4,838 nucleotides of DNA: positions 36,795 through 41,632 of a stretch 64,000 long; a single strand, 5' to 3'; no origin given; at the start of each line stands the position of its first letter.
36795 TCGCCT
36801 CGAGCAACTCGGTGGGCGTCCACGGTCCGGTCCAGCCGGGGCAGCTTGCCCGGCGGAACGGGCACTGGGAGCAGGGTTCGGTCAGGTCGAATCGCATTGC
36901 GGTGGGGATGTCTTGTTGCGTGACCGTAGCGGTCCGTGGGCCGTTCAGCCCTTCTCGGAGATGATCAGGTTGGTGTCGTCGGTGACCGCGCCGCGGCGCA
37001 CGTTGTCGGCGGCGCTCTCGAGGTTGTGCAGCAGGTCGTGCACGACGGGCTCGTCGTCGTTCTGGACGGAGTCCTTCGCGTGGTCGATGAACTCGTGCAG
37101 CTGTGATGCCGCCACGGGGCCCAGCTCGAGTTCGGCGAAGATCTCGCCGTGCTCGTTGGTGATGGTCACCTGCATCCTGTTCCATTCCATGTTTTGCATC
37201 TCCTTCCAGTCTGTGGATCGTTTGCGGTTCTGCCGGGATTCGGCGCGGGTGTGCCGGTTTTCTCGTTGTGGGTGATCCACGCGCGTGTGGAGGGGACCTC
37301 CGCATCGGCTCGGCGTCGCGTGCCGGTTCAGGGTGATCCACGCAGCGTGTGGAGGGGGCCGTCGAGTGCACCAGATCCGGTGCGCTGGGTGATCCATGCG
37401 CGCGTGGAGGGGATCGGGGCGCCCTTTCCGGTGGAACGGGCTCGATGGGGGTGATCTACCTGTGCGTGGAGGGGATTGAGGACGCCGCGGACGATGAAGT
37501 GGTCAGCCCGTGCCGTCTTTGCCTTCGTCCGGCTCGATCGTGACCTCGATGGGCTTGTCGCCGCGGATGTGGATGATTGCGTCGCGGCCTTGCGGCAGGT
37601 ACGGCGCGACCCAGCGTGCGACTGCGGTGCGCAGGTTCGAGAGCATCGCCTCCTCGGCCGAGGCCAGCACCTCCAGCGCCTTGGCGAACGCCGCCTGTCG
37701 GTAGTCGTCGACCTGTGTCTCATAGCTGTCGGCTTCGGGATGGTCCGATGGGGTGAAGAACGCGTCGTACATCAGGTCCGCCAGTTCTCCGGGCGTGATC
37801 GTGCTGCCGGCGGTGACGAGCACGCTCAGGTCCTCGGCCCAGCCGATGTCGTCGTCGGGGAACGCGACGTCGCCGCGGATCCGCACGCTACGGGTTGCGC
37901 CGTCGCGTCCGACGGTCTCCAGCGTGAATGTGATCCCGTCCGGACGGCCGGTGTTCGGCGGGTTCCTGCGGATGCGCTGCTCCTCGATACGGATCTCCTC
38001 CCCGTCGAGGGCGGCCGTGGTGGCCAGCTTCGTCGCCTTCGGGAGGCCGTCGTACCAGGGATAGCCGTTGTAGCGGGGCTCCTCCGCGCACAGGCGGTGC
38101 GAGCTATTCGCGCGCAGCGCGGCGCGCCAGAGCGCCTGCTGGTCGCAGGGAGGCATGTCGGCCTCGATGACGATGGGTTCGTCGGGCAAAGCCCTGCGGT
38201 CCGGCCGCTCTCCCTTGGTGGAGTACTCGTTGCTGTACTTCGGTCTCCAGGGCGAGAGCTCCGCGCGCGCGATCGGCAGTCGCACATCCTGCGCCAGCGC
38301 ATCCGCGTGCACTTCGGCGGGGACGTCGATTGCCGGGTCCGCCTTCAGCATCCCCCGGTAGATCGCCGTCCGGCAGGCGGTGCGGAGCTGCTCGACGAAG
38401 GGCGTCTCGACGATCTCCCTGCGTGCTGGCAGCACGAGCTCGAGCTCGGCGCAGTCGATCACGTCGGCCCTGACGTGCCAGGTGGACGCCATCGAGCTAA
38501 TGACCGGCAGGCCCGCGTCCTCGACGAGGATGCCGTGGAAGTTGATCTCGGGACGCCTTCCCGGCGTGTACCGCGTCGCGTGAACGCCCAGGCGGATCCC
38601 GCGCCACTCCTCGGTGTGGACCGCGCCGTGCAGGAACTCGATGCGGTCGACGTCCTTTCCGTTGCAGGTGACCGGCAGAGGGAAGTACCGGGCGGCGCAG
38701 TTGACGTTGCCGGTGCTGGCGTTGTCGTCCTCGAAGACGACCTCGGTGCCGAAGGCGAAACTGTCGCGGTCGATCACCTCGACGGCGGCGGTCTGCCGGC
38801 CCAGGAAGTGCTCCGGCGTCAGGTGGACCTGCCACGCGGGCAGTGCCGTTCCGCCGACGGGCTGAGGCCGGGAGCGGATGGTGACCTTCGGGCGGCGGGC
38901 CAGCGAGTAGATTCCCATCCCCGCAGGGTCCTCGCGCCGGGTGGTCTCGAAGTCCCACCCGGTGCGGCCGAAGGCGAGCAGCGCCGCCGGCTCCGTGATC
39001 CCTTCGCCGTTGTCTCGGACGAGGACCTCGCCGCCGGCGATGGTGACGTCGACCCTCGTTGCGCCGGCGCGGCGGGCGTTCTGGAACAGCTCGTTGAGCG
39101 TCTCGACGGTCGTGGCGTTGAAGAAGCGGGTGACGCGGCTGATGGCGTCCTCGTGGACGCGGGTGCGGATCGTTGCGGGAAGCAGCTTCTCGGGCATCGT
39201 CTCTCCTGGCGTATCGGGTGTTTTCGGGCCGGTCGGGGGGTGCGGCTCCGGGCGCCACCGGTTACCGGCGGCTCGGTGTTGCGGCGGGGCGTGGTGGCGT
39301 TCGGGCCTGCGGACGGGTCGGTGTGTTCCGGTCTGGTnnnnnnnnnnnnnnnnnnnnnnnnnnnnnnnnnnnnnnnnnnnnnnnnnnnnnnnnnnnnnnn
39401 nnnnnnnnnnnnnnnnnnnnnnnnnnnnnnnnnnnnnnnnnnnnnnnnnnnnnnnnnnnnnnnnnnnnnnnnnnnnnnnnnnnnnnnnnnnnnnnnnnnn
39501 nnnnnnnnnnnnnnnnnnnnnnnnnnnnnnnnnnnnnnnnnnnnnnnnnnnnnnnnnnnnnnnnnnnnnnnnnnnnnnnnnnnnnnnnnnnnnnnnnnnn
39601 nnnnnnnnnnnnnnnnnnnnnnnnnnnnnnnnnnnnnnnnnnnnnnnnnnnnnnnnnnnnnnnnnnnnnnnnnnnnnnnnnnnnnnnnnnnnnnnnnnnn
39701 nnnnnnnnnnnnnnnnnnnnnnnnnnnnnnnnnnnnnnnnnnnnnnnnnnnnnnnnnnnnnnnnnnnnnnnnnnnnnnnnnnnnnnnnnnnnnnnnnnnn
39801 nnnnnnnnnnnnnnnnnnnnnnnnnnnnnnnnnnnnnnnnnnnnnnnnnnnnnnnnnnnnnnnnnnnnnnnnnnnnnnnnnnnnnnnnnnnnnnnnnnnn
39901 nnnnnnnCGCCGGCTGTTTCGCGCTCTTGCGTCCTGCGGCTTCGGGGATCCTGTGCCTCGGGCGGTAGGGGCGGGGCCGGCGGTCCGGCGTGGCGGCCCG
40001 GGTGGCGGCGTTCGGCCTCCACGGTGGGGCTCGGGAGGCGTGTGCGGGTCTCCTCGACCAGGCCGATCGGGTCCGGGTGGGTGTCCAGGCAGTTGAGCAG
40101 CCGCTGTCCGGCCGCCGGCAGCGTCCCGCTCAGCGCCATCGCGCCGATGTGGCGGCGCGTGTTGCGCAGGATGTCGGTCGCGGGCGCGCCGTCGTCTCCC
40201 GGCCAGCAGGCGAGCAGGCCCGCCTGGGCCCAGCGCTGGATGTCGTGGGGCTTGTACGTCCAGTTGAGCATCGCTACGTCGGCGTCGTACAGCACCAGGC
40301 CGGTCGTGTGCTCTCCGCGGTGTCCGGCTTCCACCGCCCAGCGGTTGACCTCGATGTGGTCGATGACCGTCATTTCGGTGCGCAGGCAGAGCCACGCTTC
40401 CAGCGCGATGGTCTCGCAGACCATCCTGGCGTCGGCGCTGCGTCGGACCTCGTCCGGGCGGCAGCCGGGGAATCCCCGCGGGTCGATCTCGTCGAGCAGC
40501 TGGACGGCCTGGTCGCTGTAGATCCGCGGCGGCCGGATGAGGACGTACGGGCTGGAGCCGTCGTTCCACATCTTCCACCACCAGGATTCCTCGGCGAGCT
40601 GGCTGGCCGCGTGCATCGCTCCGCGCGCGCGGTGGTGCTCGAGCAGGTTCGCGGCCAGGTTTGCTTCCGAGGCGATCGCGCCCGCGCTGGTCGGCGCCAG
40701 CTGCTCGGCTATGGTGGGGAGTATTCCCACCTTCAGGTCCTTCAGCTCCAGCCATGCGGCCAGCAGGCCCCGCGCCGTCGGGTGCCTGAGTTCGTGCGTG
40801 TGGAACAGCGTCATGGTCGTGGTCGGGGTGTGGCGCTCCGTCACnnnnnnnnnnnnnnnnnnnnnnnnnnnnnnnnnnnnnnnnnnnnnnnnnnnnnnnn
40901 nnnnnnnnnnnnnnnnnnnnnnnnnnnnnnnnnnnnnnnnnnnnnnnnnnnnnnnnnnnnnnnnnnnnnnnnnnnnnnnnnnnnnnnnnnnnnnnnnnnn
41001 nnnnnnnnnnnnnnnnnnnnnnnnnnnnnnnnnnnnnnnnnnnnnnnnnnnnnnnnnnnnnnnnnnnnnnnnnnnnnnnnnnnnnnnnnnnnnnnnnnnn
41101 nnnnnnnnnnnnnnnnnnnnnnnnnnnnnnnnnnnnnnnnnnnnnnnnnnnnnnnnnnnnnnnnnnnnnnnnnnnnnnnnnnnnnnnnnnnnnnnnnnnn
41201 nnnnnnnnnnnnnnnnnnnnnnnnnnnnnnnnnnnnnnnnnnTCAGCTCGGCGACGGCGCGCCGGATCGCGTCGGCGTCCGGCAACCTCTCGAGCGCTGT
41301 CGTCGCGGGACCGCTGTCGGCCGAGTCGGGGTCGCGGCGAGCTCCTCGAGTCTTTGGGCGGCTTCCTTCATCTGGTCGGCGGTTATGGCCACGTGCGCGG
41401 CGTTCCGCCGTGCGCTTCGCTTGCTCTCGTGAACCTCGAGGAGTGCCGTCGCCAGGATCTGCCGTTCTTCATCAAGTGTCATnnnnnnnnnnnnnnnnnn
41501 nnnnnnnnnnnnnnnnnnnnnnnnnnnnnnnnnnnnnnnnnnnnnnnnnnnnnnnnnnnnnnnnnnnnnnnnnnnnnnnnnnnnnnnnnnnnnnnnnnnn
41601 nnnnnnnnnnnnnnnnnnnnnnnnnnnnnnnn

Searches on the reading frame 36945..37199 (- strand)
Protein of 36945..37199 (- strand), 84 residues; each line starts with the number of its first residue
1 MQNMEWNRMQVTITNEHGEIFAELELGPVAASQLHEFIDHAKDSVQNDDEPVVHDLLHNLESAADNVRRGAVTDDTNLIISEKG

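Call 11: search_protein_families(library=pfam, proteins=[window:36945-37199:-], max_evalue=0.01)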
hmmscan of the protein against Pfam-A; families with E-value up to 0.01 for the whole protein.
window:36945-37199:- (84 aa): 0 families

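Call 12: search_protein_families(library=phrogs, proteins=[window:36945-37199:-], max_evalue=0.001)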
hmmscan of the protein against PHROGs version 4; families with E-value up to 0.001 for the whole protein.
window:36945-37199:- (84 aa): 0 families

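Call 16: find_encoding_contigs(protein=window:36945-37199:-, flank=10000, max_places=10)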
Protein window:36945-37199:- (84 aa): no gene with exactly this product is on record in the collection.
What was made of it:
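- Tried and rejected: Exact-product look-up of the 84-aa protein: not on record (call 16).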

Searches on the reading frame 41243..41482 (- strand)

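Call 86: search_protein_families(library=ncbifam, proteins=[window:41243-41482:-], max_evalue=0.1)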
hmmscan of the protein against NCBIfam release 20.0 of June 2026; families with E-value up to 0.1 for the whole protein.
window:41243-41482:- (79 aa): 2 families
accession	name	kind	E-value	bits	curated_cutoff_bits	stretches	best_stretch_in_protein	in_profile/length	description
NF001368.0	PRK00277.1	subfamily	0.016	15.1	249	1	5-53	115-163/203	ATP-dependent Clp protease proteolytic subunit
NF047526.1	LIC_10421_fam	subfamily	0.032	14.3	90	1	4-67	27-90/111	LIC_10421 family protein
